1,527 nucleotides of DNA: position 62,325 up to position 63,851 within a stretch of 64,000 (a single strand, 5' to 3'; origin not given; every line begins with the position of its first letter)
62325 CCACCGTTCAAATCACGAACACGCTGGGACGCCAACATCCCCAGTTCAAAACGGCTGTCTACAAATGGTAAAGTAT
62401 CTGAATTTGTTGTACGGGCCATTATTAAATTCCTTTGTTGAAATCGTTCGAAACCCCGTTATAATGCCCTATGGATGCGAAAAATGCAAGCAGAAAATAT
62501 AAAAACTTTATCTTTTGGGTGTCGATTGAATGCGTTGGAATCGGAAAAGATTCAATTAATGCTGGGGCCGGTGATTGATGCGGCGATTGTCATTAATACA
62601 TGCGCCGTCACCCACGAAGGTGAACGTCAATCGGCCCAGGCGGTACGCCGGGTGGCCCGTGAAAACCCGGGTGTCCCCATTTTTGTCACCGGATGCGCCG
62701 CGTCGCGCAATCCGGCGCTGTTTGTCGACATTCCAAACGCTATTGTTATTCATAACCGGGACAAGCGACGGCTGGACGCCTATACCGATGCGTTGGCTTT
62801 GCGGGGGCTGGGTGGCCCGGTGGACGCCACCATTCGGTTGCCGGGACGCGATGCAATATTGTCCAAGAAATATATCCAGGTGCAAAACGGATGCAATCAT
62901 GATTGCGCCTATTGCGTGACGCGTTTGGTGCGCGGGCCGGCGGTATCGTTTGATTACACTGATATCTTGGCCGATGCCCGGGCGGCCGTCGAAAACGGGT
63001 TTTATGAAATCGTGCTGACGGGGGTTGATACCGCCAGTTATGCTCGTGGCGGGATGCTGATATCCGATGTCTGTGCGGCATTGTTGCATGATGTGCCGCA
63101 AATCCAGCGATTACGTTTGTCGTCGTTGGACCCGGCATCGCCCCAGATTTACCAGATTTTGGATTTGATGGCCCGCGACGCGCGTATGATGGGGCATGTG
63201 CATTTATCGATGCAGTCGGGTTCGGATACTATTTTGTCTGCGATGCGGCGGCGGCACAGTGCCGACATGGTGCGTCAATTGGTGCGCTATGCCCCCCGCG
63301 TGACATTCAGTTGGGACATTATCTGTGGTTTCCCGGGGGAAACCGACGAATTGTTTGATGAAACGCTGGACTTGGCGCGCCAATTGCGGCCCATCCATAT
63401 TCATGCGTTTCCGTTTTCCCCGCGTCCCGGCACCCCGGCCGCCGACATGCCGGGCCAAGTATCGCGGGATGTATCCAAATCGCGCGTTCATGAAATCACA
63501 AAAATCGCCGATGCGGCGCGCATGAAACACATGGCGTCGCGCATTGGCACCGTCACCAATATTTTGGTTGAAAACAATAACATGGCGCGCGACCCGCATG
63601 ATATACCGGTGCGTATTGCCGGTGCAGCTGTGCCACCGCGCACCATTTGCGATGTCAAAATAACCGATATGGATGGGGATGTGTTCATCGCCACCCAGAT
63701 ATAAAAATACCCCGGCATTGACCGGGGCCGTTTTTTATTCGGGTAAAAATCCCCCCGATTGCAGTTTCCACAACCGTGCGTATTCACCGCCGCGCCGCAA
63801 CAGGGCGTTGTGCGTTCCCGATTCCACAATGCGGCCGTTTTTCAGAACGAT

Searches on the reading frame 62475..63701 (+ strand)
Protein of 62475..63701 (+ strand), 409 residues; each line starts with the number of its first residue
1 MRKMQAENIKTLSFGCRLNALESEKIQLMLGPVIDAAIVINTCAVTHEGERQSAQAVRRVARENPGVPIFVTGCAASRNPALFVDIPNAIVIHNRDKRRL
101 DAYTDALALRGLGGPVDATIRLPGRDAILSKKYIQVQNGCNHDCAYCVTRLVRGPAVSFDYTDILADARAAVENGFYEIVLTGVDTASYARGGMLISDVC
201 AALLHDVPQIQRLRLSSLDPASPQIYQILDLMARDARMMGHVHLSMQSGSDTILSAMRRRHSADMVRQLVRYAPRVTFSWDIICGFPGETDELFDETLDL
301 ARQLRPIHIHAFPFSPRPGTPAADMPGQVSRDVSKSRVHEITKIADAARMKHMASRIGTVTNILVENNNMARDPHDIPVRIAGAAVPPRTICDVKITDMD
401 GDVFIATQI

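Call 66: search_protein_families(library=pfam, proteins=[window:62475-63701:+], max_evalue=0.00001)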
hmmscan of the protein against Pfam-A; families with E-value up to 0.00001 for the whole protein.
window:62475-63701:+ (409 aa): 2 families
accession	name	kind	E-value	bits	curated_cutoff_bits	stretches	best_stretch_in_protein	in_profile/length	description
PF04055.27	Radical_SAM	-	2.6e-22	80.2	29.5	1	134-301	1-166/166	Radical SAM superfamily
PF00919.26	UPF0004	-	3.4e-11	43.4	27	1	12-84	5-87/98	Uncharacterized protein family UPF0004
